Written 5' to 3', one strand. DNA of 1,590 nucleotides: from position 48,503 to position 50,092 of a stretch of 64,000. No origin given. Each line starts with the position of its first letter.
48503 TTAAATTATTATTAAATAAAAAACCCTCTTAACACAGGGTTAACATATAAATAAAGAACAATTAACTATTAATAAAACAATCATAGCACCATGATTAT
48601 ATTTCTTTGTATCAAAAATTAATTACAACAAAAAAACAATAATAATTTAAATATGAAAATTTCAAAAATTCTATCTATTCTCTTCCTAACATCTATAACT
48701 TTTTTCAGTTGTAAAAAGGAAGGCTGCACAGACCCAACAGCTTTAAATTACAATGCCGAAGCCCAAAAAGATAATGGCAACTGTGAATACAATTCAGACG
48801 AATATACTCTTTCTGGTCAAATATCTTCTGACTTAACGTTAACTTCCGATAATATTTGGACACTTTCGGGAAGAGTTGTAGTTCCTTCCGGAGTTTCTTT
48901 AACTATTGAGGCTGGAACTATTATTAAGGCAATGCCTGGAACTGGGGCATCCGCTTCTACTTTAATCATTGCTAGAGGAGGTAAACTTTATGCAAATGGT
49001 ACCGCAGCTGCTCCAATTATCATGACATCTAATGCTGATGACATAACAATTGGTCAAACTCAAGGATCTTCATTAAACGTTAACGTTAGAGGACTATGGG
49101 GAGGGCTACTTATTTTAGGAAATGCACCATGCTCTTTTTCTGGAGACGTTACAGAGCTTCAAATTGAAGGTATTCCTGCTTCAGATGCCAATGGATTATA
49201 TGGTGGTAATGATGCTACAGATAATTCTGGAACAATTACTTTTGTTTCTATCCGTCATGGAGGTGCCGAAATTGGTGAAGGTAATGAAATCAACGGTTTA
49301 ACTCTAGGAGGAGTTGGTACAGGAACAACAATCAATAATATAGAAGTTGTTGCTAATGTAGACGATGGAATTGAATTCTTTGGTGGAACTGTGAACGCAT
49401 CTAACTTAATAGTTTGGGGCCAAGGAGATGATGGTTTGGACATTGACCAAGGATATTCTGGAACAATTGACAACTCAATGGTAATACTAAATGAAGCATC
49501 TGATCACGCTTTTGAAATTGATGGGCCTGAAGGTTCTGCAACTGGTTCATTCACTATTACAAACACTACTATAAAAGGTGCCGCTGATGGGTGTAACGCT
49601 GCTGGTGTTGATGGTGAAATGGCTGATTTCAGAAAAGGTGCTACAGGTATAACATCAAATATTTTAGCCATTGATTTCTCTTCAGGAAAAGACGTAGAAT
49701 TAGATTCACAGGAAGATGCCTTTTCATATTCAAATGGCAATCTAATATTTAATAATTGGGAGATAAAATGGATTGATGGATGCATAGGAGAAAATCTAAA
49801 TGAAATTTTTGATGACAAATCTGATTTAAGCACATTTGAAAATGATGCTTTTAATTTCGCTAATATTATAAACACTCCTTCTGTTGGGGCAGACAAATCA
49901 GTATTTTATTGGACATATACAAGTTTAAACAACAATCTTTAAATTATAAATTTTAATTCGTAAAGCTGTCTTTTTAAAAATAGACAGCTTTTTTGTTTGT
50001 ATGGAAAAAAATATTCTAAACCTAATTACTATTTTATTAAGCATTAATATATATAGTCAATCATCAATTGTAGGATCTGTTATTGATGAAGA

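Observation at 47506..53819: Near-identical 0.93-kb direct repeats (NUDIX 3' end plus response regulator) bracket a 4.5-kb lipoprotein/TonB-receptor cassette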

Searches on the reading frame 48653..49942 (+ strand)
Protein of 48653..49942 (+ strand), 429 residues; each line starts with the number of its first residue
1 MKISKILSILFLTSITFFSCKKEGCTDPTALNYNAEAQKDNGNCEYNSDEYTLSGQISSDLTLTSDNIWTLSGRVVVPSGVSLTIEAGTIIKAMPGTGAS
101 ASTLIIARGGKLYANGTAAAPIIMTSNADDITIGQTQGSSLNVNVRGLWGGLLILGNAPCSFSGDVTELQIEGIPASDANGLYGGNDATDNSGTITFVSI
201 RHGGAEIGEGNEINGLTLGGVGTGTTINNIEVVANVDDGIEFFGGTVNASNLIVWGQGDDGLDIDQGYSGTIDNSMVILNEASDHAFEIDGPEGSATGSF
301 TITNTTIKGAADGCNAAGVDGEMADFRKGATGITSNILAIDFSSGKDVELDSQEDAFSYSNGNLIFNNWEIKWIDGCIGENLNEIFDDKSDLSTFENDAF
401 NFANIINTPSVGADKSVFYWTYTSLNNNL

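Call 5: search_protein_families(library=pfam, proteins=[window:48653-49942:+])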
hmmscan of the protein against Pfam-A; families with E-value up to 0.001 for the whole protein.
window:48653-49942:+ (429 aa): 0 families

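Call 25: find_homologous_proteins(query=window:48653-49942:+, max_evalue=1e-30)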
Query window:48653-49942:+ (429 aa): 7990 proteins with E <= 1e-30 among 8000 candidates; the best 120 are listed.
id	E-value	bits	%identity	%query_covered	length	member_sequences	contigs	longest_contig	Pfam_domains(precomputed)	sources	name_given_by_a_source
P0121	3.4e-277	937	100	100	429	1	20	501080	PF28492.1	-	-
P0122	2.1e-215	734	80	99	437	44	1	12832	PF28492.1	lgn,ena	-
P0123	4.7e-185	634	70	99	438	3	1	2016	PF28492.1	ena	-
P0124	7.8e-181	620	70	96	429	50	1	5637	PF28492.1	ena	-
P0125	1.1e-178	613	55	78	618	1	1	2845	PF28492.1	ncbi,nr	ncbi:MAG TPA: hypothetical protein VK916_02275 [Gillisia sp.]|nr:hypothetical protein [Gillisia sp.]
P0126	1.6e-176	606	68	99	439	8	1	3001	PF28492.1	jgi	-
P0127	1.7e-173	596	77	83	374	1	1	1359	PF28492.1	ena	-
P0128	8.1e-170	584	66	99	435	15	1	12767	PF28492.1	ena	-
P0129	1.5e-169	583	66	99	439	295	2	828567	PF28492.1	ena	-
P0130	1.8e-169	582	66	98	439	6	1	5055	PF28492.1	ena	-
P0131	6.2e-169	581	66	99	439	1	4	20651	PF28492.1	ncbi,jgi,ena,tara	tara:strand:- start:5352 stop:6671 length:1320 start_codon:yes stop_codon:yes gene_type:complete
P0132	1.2e-168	580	66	99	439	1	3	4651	PF28492.1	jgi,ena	jgi:hypothetical protein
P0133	4.6e-168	578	65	99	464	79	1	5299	PF28492.1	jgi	jgi:hypothetical protein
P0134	2.1e-166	572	64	98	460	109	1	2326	PF28492.1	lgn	-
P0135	8.1e-166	570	64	98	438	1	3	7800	PF28492.1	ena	-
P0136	6.0e-165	568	65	98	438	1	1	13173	PF28492.1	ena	-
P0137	8.0e-165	567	64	98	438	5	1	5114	PF28492.1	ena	-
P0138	1.1e-164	567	64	99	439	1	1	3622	PF28492.1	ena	-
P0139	1.4e-164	566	64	98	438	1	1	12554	PF28492.1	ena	-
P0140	1.9e-164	566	64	99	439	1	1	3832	PF28492.1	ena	-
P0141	2.0e-164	566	65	99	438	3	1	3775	PF28492.1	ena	-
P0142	2.4e-164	566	64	98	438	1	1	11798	PF28492.1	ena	-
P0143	2.6e-164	566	64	98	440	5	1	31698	PF28492.1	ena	-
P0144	2.8e-164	565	64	98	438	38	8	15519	PF28492.1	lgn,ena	-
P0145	3.1e-164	565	64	98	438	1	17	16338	PF28492.1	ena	-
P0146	3.5e-164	565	64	98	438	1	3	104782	PF28492.1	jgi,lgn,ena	-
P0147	3.6e-164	565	64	98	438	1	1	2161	PF28492.1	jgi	jgi:hypothetical protein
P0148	3.9e-164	565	64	98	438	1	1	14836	PF28492.1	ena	-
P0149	4.1e-164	565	64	98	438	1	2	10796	PF28492.1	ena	-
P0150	4.8e-164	565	64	98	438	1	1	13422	PF28492.1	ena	-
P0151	5.3e-164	565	63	98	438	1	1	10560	PF28492.1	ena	-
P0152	7.4e-164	564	64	98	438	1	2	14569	PF28492.1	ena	-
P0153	1.0e-163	564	64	99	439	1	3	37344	PF28492.1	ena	-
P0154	1.4e-163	563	64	98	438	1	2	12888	PF28492.1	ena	-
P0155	1.6e-163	563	63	98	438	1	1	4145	PF28492.1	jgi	jgi:hypothetical protein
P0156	1.7e-163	563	64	99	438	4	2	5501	PF28492.1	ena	-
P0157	1.7e-163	563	63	99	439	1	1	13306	PF28492.1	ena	-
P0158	1.9e-163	563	63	98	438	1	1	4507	PF28492.1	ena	-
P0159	2.3e-163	562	64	98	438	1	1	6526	PF28492.1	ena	-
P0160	6.1e-163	561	63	99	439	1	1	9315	PF28492.1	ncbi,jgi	jgi:hypothetical protein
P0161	6.7e-163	561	64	99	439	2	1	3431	PF28492.1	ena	-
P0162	7.1e-163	561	64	99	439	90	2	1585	PF28492.1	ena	-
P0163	7.8e-163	561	63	98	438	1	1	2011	PF28492.1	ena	-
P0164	7.9e-163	561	63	98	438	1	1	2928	PF28492.1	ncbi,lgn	-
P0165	2.6e-162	559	63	98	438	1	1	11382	PF28492.1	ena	-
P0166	5.0e-162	558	63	99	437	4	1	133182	PF28492.1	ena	-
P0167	6.5e-162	558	63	99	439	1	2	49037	PF28492.1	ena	-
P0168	1.1e-161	557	65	98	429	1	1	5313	PF28492.1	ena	-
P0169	3.3e-161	555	64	98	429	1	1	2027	PF28492.1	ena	-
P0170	1.5e-160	553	64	99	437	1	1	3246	PF28492.1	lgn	-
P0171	3.5e-160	552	63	98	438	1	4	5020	PF28492.1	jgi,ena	-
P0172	3.6e-160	552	63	99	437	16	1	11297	PF28492.1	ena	-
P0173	6.3e-160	551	64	99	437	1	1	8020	PF28492.1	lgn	-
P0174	6.9e-160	551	65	95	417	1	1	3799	PF28492.1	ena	-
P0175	2.4e-159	549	63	98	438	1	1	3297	PF28492.1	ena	-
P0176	3.3e-159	549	63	99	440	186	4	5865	PF28492.1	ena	-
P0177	2.0e-158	546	68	87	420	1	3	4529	PF28492.1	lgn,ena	-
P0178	2.2e-158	546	63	99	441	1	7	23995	PF28492.1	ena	-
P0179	5.8e-158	545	67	87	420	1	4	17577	PF28492.1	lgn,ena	-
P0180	8.1e-158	544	63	98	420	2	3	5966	PF28492.1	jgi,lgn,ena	jgi:hypothetical protein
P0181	1.4e-157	543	62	99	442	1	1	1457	PF28492.1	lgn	-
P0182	1.5e-157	543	68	87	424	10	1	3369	PF28492.1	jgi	jgi:hypothetical protein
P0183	1.6e-157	543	62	98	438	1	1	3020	PF28492.1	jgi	-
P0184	2.8e-157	542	68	87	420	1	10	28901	PF28492.1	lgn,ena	-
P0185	3.1e-157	542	67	87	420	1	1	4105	PF28492.1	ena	-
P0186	5.8e-157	541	68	87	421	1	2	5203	PF28492.1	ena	-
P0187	8.0e-157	541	63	98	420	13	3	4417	PF28492.1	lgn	-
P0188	1.9e-156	540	67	87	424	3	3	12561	PF28492.1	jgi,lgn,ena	jgi:hypothetical protein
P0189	3.0e-156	539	64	95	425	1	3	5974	PF28492.1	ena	-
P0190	3.6e-156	539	67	87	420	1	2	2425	PF28492.1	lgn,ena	-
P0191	5.4e-156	538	67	87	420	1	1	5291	PF28492.1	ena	-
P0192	5.7e-156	538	67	86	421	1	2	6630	PF28492.1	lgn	-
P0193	7.1e-156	538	67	87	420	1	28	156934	PF28492.1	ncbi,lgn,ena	ncbi:MAG: hypothetical protein ACPGAA_01630 [Flavobacteriaceae bacterium]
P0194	1.0e-155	537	67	87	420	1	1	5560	PF28492.1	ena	-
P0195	1.1e-155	537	67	86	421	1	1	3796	PF28492.1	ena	-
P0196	1.3e-155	537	68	87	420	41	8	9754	PF28492.1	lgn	-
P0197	1.5e-155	537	67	87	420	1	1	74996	PF28492.1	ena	-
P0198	2.0e-155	536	68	87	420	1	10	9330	PF28492.1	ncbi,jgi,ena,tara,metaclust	tara:strand:+ start:45 stop:1307 length:1263 start_codon:yes stop_codon:yes gene_type:complete|metac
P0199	2.3e-155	536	68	87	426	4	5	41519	PF28492.1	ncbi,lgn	-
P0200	2.6e-155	536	60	99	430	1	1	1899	PF28492.1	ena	-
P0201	3.4e-155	535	67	87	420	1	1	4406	PF28492.1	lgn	-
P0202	4.2e-155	535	67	87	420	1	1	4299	PF28492.1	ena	-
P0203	4.3e-155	535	67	87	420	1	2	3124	PF28492.1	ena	-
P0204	5.8e-155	535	62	98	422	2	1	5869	PF28492.1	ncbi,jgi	ncbi:MAG: hypothetical protein PVJ97_02615 [Flavobacteriaceae bacterium]|jgi:hypothetical protein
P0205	8.2e-155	534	61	99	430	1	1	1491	PF28492.1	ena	-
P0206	1.0e-154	534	60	99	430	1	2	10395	PF28492.1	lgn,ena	-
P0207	1.3e-154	534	67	87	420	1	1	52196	PF28492.1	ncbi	-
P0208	1.5e-154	533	62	98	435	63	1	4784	PF28492.1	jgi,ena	-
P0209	3.2e-154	532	67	87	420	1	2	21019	PF28492.1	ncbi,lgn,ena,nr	ncbi:MAG: hypothetical protein GWO82_06180 [Bacteroidetes bacterium]|nr:hypothetical protein [Bacter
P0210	6.6e-154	531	61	99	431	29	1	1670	PF28492.1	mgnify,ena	mgnify:FL=1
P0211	8.1e-154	531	67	87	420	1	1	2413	PF28492.1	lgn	-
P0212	1.6e-153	530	66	87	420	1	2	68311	PF28492.1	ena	-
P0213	2.6e-153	529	62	99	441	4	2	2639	PF28492.1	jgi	jgi:hypothetical protein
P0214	3.1e-153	529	66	87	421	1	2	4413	PF28492.1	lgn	-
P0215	5.1e-153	528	66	87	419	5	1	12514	PF28492.1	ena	-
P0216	1.9e-152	526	62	100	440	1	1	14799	PF28492.1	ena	-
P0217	1.9e-152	526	61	100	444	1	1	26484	PF28492.1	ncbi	-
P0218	2.1e-152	526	62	100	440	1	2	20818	PF28492.1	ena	-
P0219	2.2e-152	526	62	100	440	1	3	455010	PF28492.1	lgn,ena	-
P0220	2.2e-152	526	66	88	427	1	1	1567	PF28492.1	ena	-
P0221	2.4e-152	526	61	100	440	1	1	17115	PF28492.1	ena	-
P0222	2.8e-152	526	61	100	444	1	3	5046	PF28492.1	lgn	-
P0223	3.2e-152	526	61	100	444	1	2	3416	PF28492.1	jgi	jgi:hypothetical protein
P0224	3.7e-152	525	67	88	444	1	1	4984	PF28492.1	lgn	-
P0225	7.1e-152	525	67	87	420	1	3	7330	PF28492.1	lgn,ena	-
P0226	1.0e-151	524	61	99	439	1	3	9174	PF28492.1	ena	-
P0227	1.7e-151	523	64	97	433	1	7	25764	PF28492.1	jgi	jgi:hypothetical protein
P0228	2.0e-151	523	63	98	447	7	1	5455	PF28492.1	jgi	jgi:hypothetical protein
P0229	2.1e-151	523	63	96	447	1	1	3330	PF28492.1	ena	-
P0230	2.5e-151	523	66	87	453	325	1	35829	PF28492.1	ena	-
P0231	2.8e-151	523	63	97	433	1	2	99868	PF28492.1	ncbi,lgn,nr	ncbi:MAG: hypothetical protein HON74_04250 [Flavobacteriaceae bacterium]|nr:hypothetical protein [Fl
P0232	3.0e-151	522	62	98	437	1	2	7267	PF28492.1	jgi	jgi:hypothetical protein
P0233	3.1e-151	522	63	96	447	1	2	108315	PF28492.1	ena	-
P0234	3.9e-151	522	62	98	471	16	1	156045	PF28492.1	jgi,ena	jgi:hypothetical protein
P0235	4.3e-151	522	63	97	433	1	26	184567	PF28492.1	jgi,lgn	jgi:hypothetical protein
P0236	4.5e-151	522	62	98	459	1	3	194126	PF28492.1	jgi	jgi:hypothetical protein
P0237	5.2e-151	522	61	99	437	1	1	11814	PF28492.1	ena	-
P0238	6.3e-151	521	63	98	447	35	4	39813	PF28492.1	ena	-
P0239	7.3e-151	521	66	87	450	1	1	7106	PF28492.1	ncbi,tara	tara:strand:- start:2192 stop:3544 length:1353 start_codon:yes stop_codon:yes gene_type:complete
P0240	8.1e-151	521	61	99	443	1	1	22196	PF28492.1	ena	-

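Call 26: find_encoding_contigs(protein=P0122, flank=10000, max_places=3)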
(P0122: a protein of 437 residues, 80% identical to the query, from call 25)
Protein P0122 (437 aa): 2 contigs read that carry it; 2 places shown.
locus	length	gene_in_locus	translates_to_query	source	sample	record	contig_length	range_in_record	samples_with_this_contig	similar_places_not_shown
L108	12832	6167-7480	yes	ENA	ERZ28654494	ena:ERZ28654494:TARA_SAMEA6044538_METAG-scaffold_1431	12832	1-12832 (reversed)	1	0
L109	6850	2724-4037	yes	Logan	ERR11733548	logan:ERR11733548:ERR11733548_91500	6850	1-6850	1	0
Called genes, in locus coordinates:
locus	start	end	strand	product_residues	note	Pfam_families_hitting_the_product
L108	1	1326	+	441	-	?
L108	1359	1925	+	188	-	-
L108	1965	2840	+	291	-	PF04116:FA_hydroxylase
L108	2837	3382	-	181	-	-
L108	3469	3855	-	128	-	-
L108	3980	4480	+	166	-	PF01641:SelR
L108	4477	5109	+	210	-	PF00293:NUDIX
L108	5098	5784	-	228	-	PF00072:Response_reg, PF00486:Trans_reg_C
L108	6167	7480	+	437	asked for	PF28492:Beta_helix_4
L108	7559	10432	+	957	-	PF13620:CarboxypepD_reg, PF13715:CarbopepD_reg_2, PF07715:Plug, PF00593:TonB_dep_Rec_b-barrel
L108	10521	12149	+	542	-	PF02690:Na_Pi_cotrans, PF01895:PhoU (faint)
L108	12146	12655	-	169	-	PF07661:MORN_2 (faint)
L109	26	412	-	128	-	-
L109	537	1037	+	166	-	PF01641:SelR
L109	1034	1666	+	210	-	PF00293:NUDIX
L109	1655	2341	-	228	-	PF00072:Response_reg, PF00486:Trans_reg_C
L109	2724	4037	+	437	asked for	PF28492:Beta_helix_4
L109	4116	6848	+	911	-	?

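Call 27: find_encoding_contigs(protein=P0129, flank=10000, max_places=2)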
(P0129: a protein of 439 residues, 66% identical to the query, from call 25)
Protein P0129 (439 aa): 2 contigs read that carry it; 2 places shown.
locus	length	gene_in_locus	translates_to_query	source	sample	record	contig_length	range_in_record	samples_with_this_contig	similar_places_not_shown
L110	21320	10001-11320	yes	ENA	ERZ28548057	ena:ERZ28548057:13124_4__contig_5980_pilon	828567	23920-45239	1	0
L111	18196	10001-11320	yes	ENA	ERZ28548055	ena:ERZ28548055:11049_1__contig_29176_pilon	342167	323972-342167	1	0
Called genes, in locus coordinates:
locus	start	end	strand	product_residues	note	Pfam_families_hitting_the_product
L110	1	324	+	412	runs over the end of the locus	-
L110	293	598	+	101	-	-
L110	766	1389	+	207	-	PF00534:Glycos_transf_1, PF13692:Glyco_trans_1_4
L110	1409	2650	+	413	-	PF04932:Wzy_C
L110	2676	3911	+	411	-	-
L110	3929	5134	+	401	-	PF13439:Glyco_transf_4, PF13579:Glyco_trans_4_4, PF00534:Glycos_transf_1, PF13692:Glyco_trans_1_4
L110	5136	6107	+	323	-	PF00953:Glycos_transf_4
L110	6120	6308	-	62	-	PF19420:DDAH_eukar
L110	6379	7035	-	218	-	PF19420:DDAH_eukar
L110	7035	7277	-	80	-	PF02274:ADI (weak)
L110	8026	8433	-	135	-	-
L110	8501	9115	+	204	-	PF00293:NUDIX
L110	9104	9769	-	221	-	PF00072:Response_reg, PF00486:Trans_reg_C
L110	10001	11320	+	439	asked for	PF28492:Beta_helix_4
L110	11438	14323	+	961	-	PF13620:CarboxypepD_reg, PF13715:CarbopepD_reg_2, PF23591:CILP (weak), PF07715:Plug, PF00593:TonB_dep_Rec_b-barrel, PF14905:OMP_b-brl_3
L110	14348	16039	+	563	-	PF02690:Na_Pi_cotrans, PF01895:PhoU (weak)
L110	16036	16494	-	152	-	PF07661:MORN_2 (faint)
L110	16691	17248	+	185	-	PF00886:Ribosomal_S16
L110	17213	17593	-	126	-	-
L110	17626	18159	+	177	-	PF01782:RimM, PF24986:PRC_RimM (weak)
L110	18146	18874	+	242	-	PF05185:PRMT5 (weak), PF07669:Eco57I (weak), PF05175:MTS, PF01170:UPF0020 (weak), PF06325:PrmA, PF13649:Methyltransf_25, PF13847:Methyltransf_31, PF08242:Methyltransf_12, +5 more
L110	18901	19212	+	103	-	-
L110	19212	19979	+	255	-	PF02518:HATPase_c, PF13589:HATPase_c_3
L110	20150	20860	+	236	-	PF08676:MutL_C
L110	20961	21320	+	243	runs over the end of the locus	PF01694:Rhomboid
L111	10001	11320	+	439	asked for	PF28492:Beta_helix_4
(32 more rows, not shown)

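Call 44: search_protein_families(library=ncbifam, proteins=[window:48653-49942:+], max_evalue=0.00001)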
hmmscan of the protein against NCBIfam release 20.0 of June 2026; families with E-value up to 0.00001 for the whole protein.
window:48653-49942:+ (429 aa): 0 families
